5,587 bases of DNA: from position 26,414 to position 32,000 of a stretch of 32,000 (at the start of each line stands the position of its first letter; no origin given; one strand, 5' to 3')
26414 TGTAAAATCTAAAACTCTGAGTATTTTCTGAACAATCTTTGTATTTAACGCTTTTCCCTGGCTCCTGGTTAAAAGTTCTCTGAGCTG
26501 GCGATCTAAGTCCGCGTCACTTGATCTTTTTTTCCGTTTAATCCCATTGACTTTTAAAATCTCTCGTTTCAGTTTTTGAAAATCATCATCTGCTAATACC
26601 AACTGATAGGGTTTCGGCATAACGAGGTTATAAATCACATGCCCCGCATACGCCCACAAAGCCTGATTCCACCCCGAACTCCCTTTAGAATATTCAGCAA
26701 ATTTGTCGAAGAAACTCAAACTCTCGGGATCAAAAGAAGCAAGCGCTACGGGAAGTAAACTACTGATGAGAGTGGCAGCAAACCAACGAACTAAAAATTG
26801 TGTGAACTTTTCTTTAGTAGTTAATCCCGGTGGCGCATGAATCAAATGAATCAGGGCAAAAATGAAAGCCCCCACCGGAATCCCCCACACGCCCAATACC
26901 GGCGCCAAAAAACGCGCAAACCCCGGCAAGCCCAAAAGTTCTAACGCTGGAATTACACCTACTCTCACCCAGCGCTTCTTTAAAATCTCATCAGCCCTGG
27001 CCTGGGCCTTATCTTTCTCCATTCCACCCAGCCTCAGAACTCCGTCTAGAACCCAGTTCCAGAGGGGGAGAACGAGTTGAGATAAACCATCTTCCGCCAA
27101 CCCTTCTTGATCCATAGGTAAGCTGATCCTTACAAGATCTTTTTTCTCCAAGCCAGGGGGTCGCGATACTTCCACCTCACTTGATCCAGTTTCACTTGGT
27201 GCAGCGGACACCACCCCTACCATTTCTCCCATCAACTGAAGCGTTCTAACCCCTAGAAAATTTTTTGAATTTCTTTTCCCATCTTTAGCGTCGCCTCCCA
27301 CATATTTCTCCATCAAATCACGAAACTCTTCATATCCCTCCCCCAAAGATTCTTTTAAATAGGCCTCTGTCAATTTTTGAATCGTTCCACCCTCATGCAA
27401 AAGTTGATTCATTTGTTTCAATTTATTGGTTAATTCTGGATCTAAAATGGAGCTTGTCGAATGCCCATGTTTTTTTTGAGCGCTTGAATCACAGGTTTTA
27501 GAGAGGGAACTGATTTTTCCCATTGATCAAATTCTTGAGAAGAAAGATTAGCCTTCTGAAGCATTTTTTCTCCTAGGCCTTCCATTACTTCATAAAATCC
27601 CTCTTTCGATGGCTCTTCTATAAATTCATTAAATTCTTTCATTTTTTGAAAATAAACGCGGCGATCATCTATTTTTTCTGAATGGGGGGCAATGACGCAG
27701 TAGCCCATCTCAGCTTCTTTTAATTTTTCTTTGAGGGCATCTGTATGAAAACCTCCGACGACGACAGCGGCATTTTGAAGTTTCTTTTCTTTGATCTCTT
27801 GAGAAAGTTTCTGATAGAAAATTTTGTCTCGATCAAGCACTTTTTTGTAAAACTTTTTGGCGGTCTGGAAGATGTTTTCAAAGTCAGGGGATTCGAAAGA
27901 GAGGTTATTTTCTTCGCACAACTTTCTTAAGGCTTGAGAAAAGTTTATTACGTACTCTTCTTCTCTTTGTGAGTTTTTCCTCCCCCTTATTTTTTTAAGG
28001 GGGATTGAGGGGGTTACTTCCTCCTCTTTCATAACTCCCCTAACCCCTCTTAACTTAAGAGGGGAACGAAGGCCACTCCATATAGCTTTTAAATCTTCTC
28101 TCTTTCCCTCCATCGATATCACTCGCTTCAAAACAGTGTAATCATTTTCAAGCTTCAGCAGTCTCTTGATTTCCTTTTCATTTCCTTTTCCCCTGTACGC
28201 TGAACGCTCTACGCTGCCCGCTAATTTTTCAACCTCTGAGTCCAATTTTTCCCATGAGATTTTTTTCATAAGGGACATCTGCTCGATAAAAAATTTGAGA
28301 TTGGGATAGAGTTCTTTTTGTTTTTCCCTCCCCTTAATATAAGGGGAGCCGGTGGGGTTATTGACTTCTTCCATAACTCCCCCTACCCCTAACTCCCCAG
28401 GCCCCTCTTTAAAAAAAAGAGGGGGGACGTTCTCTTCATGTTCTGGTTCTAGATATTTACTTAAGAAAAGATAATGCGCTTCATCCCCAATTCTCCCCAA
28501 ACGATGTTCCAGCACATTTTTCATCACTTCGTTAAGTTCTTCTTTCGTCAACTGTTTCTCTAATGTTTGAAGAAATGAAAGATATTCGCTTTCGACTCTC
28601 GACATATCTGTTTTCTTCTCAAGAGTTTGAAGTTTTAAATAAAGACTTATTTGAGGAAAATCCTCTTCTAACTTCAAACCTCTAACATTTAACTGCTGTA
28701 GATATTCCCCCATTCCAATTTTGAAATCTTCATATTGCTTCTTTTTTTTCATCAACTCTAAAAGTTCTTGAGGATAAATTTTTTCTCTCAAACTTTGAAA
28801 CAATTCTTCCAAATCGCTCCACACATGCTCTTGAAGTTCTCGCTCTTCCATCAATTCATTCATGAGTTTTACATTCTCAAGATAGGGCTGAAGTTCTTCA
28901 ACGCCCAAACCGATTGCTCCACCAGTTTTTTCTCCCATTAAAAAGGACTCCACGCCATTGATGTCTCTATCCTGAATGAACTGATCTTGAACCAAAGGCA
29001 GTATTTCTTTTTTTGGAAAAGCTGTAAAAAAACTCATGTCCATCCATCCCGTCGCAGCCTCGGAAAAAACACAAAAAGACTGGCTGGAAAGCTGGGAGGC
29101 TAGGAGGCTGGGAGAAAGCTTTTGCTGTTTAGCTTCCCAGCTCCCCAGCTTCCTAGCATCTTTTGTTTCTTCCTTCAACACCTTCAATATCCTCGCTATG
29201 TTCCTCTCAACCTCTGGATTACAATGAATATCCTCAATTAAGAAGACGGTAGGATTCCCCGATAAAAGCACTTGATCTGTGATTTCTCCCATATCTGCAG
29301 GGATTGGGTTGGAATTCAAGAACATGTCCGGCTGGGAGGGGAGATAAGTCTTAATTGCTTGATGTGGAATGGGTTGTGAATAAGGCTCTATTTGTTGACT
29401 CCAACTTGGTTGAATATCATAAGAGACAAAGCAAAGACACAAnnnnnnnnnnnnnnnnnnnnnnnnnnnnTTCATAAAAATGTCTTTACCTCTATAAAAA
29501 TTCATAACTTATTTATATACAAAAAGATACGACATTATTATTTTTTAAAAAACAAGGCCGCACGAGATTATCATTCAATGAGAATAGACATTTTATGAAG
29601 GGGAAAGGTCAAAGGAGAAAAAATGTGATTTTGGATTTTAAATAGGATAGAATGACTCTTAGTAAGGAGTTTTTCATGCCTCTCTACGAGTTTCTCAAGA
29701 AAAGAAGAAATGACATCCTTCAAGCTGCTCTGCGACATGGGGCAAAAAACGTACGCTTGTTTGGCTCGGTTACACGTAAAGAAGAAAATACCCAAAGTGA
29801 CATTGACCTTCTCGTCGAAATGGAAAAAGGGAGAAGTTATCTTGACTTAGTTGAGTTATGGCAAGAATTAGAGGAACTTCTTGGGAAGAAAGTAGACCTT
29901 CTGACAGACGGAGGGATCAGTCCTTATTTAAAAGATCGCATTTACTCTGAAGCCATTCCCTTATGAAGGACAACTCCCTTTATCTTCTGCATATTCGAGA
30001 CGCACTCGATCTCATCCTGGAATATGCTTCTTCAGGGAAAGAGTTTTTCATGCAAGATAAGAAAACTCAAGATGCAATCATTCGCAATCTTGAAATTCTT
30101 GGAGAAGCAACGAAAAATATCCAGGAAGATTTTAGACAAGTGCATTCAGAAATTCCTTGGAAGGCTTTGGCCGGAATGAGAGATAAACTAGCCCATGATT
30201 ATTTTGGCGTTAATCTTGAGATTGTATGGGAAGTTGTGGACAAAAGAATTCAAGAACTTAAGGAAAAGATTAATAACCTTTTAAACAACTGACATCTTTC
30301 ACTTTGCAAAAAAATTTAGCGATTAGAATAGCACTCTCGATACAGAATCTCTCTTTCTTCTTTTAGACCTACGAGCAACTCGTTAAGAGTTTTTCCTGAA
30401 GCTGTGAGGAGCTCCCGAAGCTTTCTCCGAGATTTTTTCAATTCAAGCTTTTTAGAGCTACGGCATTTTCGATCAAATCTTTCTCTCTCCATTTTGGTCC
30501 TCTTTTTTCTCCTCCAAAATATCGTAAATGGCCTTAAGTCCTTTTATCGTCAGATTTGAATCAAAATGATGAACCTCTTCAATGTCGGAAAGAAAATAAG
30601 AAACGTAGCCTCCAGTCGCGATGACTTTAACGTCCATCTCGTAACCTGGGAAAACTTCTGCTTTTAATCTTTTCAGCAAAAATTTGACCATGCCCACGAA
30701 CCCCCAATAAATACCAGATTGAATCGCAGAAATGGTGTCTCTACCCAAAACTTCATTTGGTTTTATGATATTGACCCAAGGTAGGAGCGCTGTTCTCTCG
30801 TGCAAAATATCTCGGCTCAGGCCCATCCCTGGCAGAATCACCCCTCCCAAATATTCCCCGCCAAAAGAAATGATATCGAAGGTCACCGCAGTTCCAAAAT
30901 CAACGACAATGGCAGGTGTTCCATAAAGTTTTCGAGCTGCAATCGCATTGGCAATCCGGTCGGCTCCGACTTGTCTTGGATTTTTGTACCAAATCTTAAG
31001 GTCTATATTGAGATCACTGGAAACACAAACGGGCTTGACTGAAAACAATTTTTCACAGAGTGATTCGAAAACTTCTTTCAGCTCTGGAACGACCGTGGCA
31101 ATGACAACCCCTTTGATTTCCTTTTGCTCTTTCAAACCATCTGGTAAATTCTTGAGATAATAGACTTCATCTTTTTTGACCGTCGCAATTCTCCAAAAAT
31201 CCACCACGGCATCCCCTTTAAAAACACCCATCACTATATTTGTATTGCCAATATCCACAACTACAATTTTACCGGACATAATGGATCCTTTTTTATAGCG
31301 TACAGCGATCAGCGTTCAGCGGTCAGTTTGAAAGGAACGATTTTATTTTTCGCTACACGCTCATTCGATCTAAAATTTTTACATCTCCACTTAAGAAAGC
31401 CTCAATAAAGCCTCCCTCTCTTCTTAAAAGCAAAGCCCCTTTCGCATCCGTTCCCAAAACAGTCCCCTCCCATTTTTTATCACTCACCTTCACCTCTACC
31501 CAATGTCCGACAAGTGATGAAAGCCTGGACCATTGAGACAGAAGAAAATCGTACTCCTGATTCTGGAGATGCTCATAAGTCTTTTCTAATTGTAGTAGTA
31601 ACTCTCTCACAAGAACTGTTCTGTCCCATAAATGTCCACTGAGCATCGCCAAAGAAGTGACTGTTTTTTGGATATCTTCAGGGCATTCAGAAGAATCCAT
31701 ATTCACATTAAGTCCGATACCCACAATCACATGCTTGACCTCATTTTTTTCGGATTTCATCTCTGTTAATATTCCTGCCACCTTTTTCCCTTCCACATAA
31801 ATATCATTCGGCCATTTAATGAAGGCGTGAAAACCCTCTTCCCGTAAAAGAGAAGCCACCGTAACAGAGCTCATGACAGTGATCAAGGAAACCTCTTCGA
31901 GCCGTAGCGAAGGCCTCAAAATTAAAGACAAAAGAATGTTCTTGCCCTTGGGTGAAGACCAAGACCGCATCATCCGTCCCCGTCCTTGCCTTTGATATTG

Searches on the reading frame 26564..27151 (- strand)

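Call 42: search_protein_families(library=pfam, proteins=[window:26564-27151:-], max_evalue=5)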
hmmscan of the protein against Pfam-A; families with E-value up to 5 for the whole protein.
window:26564-27151:- (196 aa): 1 family
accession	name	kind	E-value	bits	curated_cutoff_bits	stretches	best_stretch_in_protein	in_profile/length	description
PF00487.30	FA_desaturase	-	1.1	9.4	29.7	1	28-102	104-177/253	Fatty acid desaturase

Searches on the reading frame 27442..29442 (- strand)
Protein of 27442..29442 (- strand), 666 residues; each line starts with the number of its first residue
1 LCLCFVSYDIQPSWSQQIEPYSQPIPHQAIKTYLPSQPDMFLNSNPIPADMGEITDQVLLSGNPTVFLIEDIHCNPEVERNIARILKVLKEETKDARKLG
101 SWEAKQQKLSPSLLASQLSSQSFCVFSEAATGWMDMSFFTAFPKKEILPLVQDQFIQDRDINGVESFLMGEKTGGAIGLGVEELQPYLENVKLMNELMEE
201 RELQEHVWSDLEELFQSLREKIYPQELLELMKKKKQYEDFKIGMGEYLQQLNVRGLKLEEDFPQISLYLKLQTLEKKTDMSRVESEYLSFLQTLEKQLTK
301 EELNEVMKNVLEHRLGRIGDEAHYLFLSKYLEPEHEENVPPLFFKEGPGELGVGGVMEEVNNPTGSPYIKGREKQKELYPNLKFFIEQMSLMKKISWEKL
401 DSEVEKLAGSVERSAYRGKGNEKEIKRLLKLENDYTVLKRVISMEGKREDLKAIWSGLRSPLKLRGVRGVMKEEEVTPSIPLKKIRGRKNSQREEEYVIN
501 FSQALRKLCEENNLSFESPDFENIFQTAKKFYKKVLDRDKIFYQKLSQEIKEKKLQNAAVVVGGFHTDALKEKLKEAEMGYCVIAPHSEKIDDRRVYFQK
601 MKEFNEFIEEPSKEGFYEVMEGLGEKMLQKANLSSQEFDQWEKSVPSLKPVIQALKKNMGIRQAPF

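Call 5: search_protein_families(library=pfam, proteins=[window:27442-29442:-], max_evalue=0.1)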
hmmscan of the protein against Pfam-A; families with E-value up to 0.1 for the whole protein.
window:27442-29442:- (666 aa): 0 families

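Call 31: find_homologous_proteins(query=window:27445-29442:-)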
Query window:27445-29442:- (666 aa): 3 proteins with E <= 0.001 among 8000 candidates.
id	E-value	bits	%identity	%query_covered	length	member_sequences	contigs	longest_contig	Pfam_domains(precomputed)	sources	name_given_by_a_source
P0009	0.0e+0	1371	100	94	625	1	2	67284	-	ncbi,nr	ncbi:MAG: hypothetical protein HYS08_03780 [Chlamydiae bacterium]|nr:hypothetical protein [Chlamydio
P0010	3.1e-153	530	47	92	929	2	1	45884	-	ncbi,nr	ncbi:MAG: hypothetical protein HYZ67_05185, partial [Chlamydiae bacterium]|nr:hypothetical protein [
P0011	4.3e-98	348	50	50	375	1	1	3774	-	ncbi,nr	ncbi:MAG: hypothetical protein HYS07_11305, partial [Chlamydiae bacterium]|nr:hypothetical protein [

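Call 33: find_encoding_contigs(protein=P0010, flank=10000, max_places=4)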
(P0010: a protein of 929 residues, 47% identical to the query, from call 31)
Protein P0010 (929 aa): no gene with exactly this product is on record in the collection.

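Call 34: find_encoding_contigs(protein=P0011, flank=10000, max_places=4)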
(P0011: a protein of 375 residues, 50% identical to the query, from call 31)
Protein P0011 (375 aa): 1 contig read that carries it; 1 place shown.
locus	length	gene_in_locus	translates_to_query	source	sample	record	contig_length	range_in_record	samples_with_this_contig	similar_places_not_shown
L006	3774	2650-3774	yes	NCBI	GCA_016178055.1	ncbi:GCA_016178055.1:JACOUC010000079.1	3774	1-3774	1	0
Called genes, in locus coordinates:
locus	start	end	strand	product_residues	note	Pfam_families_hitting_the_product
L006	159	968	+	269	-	PF02621:VitK2_biosynth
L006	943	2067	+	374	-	PF04055:Radical_SAM, PF19288:CofH_C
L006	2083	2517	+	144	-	PF02643:DUF192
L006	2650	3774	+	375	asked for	?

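Call 37: find_related_loci(query=A1, collection=genome_contigs, flank=10000)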
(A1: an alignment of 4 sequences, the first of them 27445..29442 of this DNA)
Query A1 (666 aa) in genome_contigs; peptide patterns used: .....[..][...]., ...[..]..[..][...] (x = any residue, [..] = any of these).
62 stretches matched a pattern, but none encodes a relative of the query by tblastn (E <= 1e-3).

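Call 54: search_solved_structures(query=A1, max_evalue=10)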
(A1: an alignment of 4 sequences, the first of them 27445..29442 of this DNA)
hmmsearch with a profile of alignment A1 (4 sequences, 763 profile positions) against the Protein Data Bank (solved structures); distinct sequences matched with E-value up to 10: 1.
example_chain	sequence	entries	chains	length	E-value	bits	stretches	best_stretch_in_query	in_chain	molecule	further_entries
1vlv_A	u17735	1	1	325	0.16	13.5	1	410-460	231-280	Ornithine carbamoyltransferase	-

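Call 74: predict_structure(alignment_id=A3)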
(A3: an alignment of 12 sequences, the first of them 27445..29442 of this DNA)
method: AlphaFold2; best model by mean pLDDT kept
length: 666 residues; sequences in the alignment: 12
mean_pLDDT: 71.6   pTM: 0.65
mean pLDDT of the five models: 71.6, 70.6, 70.4, 69.3, 68.9
residues with pLDDT >= 90: 167; 70-90: 255; 50-70: 76; < 50: 168
segments of 3 or more residues with pLDDT < 50: 1-44, 99-117, 334-376, 458-492, 610-628, 660-666
pLDDT, mean of each block of 10 residues (from residue 1): 28 29 28 32 58 85 88 86 90 63 44 48 86 78 75 84 89 80 87 90 90 95 92 87 86 66 88 89 90 87 88 76 86 47 35 32 35 58 90 84 88 87 93 92 88 66 33 32 36 68 94 90 89 93 93 89 91 91 85 71 61 45 48 63 62 56 30
secondary structure, 60 per line:
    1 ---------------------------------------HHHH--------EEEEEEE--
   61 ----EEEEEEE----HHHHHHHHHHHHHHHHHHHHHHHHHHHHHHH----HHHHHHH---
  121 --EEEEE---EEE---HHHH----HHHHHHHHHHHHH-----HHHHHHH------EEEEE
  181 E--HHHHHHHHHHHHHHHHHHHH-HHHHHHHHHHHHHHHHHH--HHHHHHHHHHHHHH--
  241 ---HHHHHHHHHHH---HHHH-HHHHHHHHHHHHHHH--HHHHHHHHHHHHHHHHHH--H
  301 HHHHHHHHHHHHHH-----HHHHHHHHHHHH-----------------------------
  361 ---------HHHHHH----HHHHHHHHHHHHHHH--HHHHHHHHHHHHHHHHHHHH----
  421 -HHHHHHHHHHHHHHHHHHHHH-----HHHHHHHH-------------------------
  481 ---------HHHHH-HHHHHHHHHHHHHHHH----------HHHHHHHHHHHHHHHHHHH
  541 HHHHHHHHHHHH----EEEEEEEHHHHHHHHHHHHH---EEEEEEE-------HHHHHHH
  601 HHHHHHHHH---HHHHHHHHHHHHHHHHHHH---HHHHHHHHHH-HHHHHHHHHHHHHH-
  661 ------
elements in order (helices of 4 or more, strands of 3 or more residues): H40-43 E52-58 E65-71 H76-106 H111-117 E123-127 E131-133 H137-140 H145-157 H163-169 E176-181 H184-203 H205-222 H225-238 H244-254 H258-261 H263-277 H280-297 H300-314 H320-331 H370-375 H380-394 H397-416 H422-442 H448-455 H490-494 H496-511 H522-552 E557-563 H564-576 E580-586 H594-609 H613-631 H635-644 H646-659

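Call 77: fold_search(model_id=the predicted structure, library=pdb)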
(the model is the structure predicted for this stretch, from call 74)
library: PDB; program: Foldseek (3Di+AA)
matches with E <= 10: 64; with E <= 0.001: 0
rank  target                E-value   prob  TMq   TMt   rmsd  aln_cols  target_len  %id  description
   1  9gm6_B                7.8e-01  0.03  0.07  0.05  50.4       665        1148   12  MukBEF in a nucleotide-bound state with open neck gate (heads core) (released 2025-03-26)
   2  6yvu_B                1.0e+00  0.02  0.07  0.04  46.2       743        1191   14  Condensin complex from S.cerevisiae ATP-free apo non-engaged state (released 2020-07-15)
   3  9cpc_3F               1.2e+00  0.03  0.06  0.09  48.5       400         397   16  Atomic model of porcine brain ventricles cilia doublet microtubule (48-nm periodicity) (released 2024-10-23)
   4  7ung_A1               1.4e+00  0.02  0.05  0.08  49.6       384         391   14  48-nm repeat of the human respiratory doublet microtubule (released 2022-10-05)
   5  8otz_Cm               1.5e+00  0.03  0.06  0.09  49.2       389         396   14  48-nm repeat of the native axonemal doublet microtubule from bovine sperm (released 2023-11-22)
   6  7zr1_C                1.5e+00  0.02  0.06  0.06  74.4       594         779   12  Chaetomium thermophilum Mre11-Rad50-Nbs1 complex bound to ATPyS (composite structure) (released 2023-01-11)
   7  7rro_A2               1.5e+00  0.03  0.06  0.10  49.6       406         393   14  Structure of the 48-nm repeat doublet microtubule from bovine tracheal cilia (released 2021-10-27)
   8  8i7r_F2               1.6e+00  0.02  0.06  0.09  47.8       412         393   12  In situ structure of axonemal doublet microtubules in mouse sperm with 48-nm repeat (released 2023-10-11)
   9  9cpc_3E               1.8e+00  0.02  0.06  0.09  47.9       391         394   15  Atomic model of porcine brain ventricles cilia doublet microtubule (48-nm periodicity) (released 2024-10-23)
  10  8to0_l                1.9e+00  0.03  0.07  0.10  42.6       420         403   14  48-nm repeating structure of doublets from mouse sperm flagella (released 2023-11-01)
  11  9cpb_5M               2.0e+00  0.02  0.07  0.10  48.0       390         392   15  Atomic model of bovine Fallopian tube cilia doublet microtubule (48-nm periodicity) (released 2024-10-30)
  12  8i7r_B2               2.4e+00  0.02  0.06  0.09  51.6       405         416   14  In situ structure of axonemal doublet microtubules in mouse sperm with 48-nm repeat (released 2023-10-11)
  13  6y4y_A                2.5e+00  0.07  0.05  0.13  19.0        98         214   16  The crystal structure of human MACROD2 in space group P41212 (released 2020-09-30)
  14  9gm9_A                2.5e+00  0.02  0.09  0.07  27.7       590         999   12  MukBEF in a DNA capture state (released 2025-03-26)
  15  6y73_D                2.7e+00  0.06  0.05  0.12  18.9        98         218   16  The crystal structure of human MACROD2 in space group P43 (released 2020-09-30)
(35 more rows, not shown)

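Call 104: search_protein_families(library=ncbifam, proteins=[window:27445-29442:-], max_evalue=0.1)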
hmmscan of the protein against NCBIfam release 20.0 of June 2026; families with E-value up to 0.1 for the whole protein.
window:27445-29442:- (666 aa): 1 family
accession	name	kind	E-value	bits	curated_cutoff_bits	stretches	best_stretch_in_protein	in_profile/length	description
NF001310.0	PRK00258.1-2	equivalog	0.022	13.9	221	1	602-659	223-276/279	shikimate dehydrogenase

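Call 109: search_protein_families(library=pfam, proteins=[P0166], max_evalue=0.001)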
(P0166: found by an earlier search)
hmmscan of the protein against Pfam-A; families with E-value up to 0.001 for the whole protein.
P0166 (3146 aa): 2 families
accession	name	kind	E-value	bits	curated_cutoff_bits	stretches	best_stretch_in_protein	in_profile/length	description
PF18884.5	TSP3_bac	-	8.1e-25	86.8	25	3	1060-1080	1-20/22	Bacterial TSP3 repeat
PF21300.2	LbR_Ice_bind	-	8e-07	29.5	30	1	871-943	6-79/97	Grass antifreeze beta roll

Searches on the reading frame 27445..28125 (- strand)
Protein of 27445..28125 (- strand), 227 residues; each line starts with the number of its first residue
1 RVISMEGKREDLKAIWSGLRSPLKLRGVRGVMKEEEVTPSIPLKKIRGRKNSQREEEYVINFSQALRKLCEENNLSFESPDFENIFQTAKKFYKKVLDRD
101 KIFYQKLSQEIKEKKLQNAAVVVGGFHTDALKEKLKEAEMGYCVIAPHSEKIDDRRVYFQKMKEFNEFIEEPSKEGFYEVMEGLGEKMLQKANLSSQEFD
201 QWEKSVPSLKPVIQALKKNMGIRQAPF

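Call 42: search_protein_families(library=pfam, proteins=[window:27445-28125:-], max_evalue=5)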
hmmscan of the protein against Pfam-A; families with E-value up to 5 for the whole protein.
window:27445-28125:- (227 aa): 3 families
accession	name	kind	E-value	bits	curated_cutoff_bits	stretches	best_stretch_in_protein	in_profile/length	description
PF18934.5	DUF5682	-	0.027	13.3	26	1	99-137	174-211/727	Family of unknown function (DUF5682)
PF02310.24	B12-binding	-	0.14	12.4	32.1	1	107-150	71-114/121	B12 binding domain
PF25378.1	PUA_NSUN2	-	0.15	12.7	25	1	116-151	14-49/87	NSUN2 PUA domain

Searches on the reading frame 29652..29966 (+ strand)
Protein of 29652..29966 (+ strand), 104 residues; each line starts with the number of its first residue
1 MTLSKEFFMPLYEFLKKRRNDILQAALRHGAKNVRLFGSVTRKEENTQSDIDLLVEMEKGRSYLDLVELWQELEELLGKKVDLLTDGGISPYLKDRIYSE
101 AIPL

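Call 13: search_protein_families(library=pfam, proteins=[window:29652-29966:+], max_evalue=0.001)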
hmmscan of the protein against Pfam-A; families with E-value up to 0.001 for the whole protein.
window:29652-29966:+ (104 aa): 3 families
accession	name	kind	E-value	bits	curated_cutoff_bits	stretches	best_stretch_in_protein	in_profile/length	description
PF01909.29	NTP_transf_2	-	1.4e-12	48.3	21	1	31-102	14-91/93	Nucleotidyltransferase domain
PF18765.7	Polbeta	-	9.7e-11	42.1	26.9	1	32-100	14-83/93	Polymerase beta, Nucleotidyltransferase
PF10620.15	MdcG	-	0.00043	20.6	26.5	0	46-83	49-85/121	Phosphoribosyl-dephospho-CoA transferase MdcG C-terminal domain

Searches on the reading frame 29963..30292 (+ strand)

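Call 13: search_protein_families(library=pfam, proteins=[window:29963-30292:+], max_evalue=0.001)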
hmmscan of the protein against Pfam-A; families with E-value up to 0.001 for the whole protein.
window:29963-30292:+ (109 aa): 1 family
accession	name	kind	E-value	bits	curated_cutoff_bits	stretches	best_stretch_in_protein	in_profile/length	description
PF01934.22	HepT-like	-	3.8e-29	101.3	23.5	1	11-105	1-119/120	Ribonuclease HepT-like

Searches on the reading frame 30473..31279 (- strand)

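Call 13: search_protein_families(library=pfam, proteins=[window:30473-31279:-], max_evalue=0.001)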
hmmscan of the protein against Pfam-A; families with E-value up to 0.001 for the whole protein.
window:30473-31279:- (268 aa): 1 family
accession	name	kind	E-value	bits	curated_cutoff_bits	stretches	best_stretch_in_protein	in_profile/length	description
PF03309.20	Pan_kinase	-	2.4e-65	220.7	24.7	1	6-203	2-204/205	Type III pantothenate kinase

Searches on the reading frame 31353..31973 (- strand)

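Call 13: search_protein_families(library=pfam, proteins=[window:31353-31973:-], max_evalue=0.001)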
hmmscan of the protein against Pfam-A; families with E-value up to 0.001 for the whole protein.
window:31353-31973:- (206 aa): 2 families
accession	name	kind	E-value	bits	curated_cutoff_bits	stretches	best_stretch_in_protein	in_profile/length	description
PF03099.24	BPL_LplA_LipB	-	8.9e-16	58.4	21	1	4-89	42-133/133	Biotin/lipoate A/B protein ligase family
PF02237.23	BPL_C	-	1.9e-05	24.9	21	1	159-198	6-45/48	Biotin protein ligase C terminal domain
